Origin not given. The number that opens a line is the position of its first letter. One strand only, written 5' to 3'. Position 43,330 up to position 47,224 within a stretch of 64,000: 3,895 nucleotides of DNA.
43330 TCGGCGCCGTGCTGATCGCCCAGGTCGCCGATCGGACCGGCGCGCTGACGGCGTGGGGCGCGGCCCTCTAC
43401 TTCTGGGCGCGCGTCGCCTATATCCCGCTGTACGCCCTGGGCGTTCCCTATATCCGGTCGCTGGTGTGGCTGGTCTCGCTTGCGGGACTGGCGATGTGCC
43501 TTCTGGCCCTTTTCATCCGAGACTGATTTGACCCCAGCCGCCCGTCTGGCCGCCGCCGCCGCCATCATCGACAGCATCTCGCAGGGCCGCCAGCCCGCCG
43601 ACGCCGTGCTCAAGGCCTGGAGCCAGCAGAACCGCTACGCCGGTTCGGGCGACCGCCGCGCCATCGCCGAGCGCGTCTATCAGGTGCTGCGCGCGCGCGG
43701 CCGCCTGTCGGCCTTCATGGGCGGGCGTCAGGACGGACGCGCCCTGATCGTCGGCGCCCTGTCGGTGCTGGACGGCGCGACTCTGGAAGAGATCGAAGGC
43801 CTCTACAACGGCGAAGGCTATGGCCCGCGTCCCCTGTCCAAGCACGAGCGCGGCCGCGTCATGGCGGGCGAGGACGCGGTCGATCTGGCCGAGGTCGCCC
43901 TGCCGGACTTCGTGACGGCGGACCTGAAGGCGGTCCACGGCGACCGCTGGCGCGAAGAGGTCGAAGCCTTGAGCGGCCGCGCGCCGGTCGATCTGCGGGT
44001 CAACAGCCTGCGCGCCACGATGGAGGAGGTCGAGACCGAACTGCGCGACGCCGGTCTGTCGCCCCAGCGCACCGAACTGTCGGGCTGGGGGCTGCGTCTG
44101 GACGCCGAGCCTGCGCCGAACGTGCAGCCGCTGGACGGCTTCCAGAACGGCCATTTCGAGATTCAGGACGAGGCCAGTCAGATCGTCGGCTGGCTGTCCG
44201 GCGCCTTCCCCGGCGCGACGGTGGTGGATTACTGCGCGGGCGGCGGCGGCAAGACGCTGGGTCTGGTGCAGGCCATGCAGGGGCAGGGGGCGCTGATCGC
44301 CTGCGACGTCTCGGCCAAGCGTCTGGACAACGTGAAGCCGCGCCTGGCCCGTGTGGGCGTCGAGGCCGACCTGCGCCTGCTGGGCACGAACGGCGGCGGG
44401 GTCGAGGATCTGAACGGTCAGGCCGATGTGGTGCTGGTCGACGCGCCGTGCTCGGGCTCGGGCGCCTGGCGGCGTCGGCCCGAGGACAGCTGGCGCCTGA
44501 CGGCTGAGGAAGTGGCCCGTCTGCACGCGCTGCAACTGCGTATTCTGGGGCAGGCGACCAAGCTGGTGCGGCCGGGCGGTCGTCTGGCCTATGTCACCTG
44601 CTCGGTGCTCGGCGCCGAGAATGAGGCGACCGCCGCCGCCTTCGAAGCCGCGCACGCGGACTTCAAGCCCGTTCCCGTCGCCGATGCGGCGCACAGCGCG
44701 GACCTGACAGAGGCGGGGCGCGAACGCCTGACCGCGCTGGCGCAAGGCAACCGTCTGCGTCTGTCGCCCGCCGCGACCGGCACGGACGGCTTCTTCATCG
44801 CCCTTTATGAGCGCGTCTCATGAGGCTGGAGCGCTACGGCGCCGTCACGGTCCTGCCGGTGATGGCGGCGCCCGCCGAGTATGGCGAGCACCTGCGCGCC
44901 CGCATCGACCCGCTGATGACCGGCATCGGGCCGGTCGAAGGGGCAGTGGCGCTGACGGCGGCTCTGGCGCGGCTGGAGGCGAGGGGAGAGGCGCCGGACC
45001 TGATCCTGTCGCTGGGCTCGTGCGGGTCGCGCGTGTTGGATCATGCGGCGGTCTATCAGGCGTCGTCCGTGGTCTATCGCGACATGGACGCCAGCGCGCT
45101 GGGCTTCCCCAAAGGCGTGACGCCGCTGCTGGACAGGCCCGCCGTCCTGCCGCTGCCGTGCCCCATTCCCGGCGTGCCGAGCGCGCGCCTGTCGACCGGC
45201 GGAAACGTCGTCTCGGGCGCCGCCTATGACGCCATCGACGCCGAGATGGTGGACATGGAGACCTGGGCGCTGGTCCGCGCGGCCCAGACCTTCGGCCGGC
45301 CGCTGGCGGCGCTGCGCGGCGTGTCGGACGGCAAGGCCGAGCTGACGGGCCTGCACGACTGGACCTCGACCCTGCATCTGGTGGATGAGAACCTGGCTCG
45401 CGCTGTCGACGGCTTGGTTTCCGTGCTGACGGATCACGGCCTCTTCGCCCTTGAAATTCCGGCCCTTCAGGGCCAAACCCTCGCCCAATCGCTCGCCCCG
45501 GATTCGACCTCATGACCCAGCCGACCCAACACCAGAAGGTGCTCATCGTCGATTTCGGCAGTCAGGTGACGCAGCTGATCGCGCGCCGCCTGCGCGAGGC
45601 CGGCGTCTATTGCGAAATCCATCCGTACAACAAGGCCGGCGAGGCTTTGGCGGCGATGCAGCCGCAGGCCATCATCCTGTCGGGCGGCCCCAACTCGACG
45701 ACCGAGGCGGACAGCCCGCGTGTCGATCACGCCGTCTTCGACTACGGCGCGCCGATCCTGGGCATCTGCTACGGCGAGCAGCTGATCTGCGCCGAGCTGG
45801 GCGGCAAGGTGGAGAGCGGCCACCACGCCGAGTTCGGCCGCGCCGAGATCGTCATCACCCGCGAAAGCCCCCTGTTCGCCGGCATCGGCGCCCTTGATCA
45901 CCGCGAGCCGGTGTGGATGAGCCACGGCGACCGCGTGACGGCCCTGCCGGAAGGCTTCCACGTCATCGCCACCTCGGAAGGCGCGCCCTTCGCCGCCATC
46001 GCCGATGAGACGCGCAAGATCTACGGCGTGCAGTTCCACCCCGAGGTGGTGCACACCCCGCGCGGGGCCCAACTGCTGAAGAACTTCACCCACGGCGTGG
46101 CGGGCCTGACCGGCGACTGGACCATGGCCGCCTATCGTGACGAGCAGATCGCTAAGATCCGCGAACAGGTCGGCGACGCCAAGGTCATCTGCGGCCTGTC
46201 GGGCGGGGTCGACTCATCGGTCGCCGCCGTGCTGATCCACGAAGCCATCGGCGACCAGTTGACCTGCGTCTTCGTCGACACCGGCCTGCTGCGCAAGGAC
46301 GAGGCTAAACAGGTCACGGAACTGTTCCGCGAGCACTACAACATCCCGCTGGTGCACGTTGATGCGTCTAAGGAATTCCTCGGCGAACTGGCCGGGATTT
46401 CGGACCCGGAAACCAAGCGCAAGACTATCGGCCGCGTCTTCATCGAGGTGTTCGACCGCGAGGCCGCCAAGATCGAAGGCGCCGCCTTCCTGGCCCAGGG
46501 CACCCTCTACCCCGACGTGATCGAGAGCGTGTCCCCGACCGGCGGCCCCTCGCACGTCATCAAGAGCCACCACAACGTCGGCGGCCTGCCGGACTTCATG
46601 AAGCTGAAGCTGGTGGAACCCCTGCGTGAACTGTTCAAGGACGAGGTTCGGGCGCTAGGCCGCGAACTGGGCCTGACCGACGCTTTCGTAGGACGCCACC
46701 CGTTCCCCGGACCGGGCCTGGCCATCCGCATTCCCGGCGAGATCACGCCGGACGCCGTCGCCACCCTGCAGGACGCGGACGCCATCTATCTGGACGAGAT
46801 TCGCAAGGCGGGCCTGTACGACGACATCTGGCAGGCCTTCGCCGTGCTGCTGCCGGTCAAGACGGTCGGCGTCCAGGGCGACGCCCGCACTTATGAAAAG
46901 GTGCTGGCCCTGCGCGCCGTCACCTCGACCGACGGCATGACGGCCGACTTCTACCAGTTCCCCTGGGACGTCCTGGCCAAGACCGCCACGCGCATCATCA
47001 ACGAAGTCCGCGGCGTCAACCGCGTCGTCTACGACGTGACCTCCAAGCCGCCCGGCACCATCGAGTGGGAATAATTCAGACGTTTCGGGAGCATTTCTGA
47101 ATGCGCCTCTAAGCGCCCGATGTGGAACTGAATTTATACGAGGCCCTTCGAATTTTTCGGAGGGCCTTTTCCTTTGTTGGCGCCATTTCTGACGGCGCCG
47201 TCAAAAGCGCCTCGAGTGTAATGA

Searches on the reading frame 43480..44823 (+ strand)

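Call 3: search_protein_families(library=pfam, proteins=[window:43480-44823:+])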
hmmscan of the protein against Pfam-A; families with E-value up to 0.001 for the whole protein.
window:43480-44823:+ (447 aa): 4 families
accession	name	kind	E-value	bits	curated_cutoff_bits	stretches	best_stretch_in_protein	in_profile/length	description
PF01189.24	Methyltr_RsmB-F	-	3.4e-36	125.2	27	1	246-442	10-197/199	16S rRNA methyltransferase RsmB/F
PF22458.1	RsmF-B_ferredox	-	7.1e-10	39.3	27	1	142-209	2-69/74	Methyltr_RsmF/B-like, ferredoxin-like domain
PF01209.24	Ubie_methyltran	-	1e-05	25.4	20.1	1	239-320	42-122/233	ubiE/COQ5 methyltransferase family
PF01728.25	FtsJ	-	0.00026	21.4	24.1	1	244-397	21-158/181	FtsJ-like methyltransferase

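Call 4: search_protein_families(library=ncbifam, proteins=[window:43480-44823:+])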
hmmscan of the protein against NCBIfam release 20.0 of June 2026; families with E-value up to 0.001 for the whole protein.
window:43480-44823:+ (447 aa): 10 families
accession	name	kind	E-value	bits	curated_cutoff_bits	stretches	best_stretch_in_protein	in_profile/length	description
NF011493.0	PRK14901.1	equivalog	1.6e-57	195.3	540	1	139-443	149-443/447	16S rRNA (cytosine(967)-C(5))-methyltransferase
NF008149.0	PRK10901.1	equivalog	6.9e-57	193.3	375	1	127-444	136-431/434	16S rRNA (cytosine(967)-C(5))-methyltransferase RsmB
NF011494.0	PRK14902.1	equivalog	1.3e-56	192.3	319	1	138-445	146-442/444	16S rRNA (cytosine(967)-C(5))-methyltransferase RsmB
TIGR00563.1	rsmB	equivalog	3e-50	171.6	269.05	1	138-441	141-431/437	16S rRNA (cytosine(967)-C(5))-methyltransferase RsmB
TIGR00446.1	nop2p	subfamily_domain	3.1e-34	118.4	210.45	1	172-441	1-260/264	NOL1/NOP2/sun family putative RNA methylase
NF041567.1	mtaseRsmF_Thermus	equivalog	3.3e-32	111.7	690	1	155-443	7-288/443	16S rRNA (cytosine(1407)-C(5))-methyltransferase RsmF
NF011495.0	PRK14903.1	equivalog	1.8e-28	99.6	503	1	169-391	163-384/431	16S rRNA (cytosine(967)-C(5))-methyltransferase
NF008898.0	PRK11933.1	equivalog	2.3e-21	75.9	588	1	172-442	41-307/480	16S rRNA (cytosine(1407)-C(5))-methyltransferase RsmF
NF040814.1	tRNA_cyt_mtase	equivalog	8.3e-19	67.7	550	1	171-441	36-300/305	tRNA (cytosine(49)-C(5))-methyltransferase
NF053511.1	tRNA_U34_MnmM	equivalog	0.00052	19.6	135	1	244-301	17-74/183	tRNA 5-(aminomethyl)-2-thiouridylate-methyltransferase MnmM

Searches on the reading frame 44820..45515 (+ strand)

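Call 3: search_protein_families(library=pfam, proteins=[window:44820-45515:+])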
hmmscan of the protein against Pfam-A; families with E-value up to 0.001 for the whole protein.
window:44820-45515:+ (231 aa): 1 family
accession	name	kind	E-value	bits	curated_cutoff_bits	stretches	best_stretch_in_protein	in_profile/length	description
PF01048.26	PNP_UDP_1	-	2e-11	44.2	25.1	1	136-200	164-232/233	Phosphorylase superfamily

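Call 4: search_protein_families(library=ncbifam, proteins=[window:44820-45515:+])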
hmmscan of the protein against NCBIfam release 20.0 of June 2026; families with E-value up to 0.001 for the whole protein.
window:44820-45515:+ (231 aa): 6 families
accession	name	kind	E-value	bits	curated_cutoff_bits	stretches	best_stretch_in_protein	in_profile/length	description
TIGR01705.1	MTA_SAH-nuc-hyp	equivalog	1.7e-81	273.1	152.2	1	2-209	4-210/212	5'-methylthioadenosine/S-adenosylhomocysteine nucleosidase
NF004168.0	PRK05634.1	equivalog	1.4e-21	77.1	129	1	11-197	6-182/185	nucleosidase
TIGR03664.1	fut_nucase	equivalog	6.8e-08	32.5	124.7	1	22-70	30-73/228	futalosine hydrolase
NF004079.0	PRK05584.1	equivalog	1.2e-07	31.5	169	0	33-105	47-116/232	5'-methylthioadenosine/adenosylhomocysteine nucleosidase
NF006087.0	PRK08236.1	equivalog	0.00017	21.4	213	0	16-94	17-89/219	futalosine hydrolase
TIGR03468.1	HpnG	hypoth_equivalog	0.00059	19.5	187.1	0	137-171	123-157/212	hopanoid-associated phosphorylase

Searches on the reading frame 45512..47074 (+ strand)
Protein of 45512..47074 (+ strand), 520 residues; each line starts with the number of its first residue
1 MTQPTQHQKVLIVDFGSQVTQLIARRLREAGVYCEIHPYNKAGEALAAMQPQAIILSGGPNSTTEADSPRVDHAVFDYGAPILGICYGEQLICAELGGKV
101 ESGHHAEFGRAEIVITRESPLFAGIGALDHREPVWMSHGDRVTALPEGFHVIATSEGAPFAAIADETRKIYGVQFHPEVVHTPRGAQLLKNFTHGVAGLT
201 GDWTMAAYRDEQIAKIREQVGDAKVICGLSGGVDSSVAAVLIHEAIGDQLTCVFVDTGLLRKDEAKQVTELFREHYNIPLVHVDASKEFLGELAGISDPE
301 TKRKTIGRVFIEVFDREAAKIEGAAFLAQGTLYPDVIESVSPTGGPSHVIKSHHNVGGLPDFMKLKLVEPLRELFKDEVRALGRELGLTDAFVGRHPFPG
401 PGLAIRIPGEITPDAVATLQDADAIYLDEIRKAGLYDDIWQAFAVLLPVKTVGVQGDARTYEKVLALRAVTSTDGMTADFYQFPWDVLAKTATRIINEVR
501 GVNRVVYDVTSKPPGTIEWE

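Call 3: search_protein_families(library=pfam, proteins=[window:45512-47074:+])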
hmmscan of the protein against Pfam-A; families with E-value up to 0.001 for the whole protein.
window:45512-47074:+ (520 aa): 6 families
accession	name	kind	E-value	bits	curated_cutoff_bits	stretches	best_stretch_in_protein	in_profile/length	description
PF00117.34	GATase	-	2.2e-45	155.1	22.8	1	11-193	1-187/190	Glutamine amidotransferase class-I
PF00958.27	GMP_synt_C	-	5.9e-45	151.7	27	1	428-519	1-92/92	GMP synthase C terminal domain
PF07722.19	Peptidase_C26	-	1.4e-08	35.2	20.5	1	75-178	101-219/219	Peptidase C26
PF02540.23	NAD_synthase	-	2.7e-08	33.7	21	1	217-270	13-67/242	NAD synthase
PF03054.22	tRNA_Me_trans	-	3.4e-06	27.3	20.6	1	224-257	2-34/202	tRNA methyl transferase HUP domain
PF00764.25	Arginosuc_synth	-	0.0002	21.9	27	1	224-292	1-68/162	Arginosuccinate synthase N-terminal HUP domain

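Call 4: search_protein_families(library=ncbifam, proteins=[window:45512-47074:+])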
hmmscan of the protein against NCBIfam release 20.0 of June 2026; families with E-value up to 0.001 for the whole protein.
window:45512-47074:+ (520 aa): 36 families (the best 25 are shown)
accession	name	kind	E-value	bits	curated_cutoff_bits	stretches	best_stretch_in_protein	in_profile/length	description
NF000848.1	PRK00074.1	equivalog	7e-244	810.1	400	1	10-520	1-512/512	glutamine-hydrolyzing GMP synthase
TIGR00884.1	guaA_Cterm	equivalog_domain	3.9e-147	489.5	338.75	1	210-520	4-310/310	glutamine-hydrolyzing GMP synthase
TIGR00888.1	guaA_Nterm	equivalog_domain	3.5e-71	238.5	172.15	1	10-198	1-186/188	glutamine-hydrolyzing GMP synthase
NF001975.0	PRK00758.1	equivalog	2.1e-47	161.1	198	1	9-194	3-180/185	GMP synthase subunit A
NF011201.0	PRK14607.1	equivalog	3.5e-21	75.5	670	1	44-195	38-188/534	bifunctional anthranilate synthase component II/anthranilate phosphoribosyltransferase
NF010081.0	PRK13566.1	equivalog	2.6e-19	69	645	1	4-192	525-716/729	anthranilate synthase component I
NF006562.0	PRK09065.1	equivalog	5.5e-16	58.8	205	1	75-181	86-192/242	glutamine amidotransferase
TIGR01368.1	CPSaseIIsmall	equivalog_domain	2.2e-15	56.5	307.35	1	4-189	172-351/361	glutamine-hydrolyzing carbamoyl-phosphate synthase small subunit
NF005799.0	PRK07649.1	equivalog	2.9e-15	56.3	327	1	46-194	39-186/195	aminodeoxychorismate/anthranilate synthase component II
NF005946.0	PRK08007.1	equivalog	7.8e-15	54.9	332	1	45-194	38-186/187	aminodeoxychorismate synthase component 2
TIGR00566.1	trpG_papA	subfamily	1e-14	54.7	121.05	1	44-194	37-191/192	glutamine amidotransferase of anthranilate synthase or aminodeoxychorismate synthase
NF009475.0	PRK12838.1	equivalog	1.3e-14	53.9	221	1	3-187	165-343/359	carbamoyl phosphate synthase small subunit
TIGR01815.1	TrpE-clade3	equivalog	1.3e-14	53.1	739.15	1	7-187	516-696/717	anthranilate synthase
NF005849.0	PRK07765.1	equivalog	2e-14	53.4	308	1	10-215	3-210/219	aminodeoxychorismate/anthranilate synthase component II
NF007073.0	PRK09522.1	equivalog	2e-13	50.1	738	1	18-191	12-185/531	bifunctional anthranilate synthase glutamate amidotransferase component TrpG/anthranilate phosphoribosyltransferase TrpD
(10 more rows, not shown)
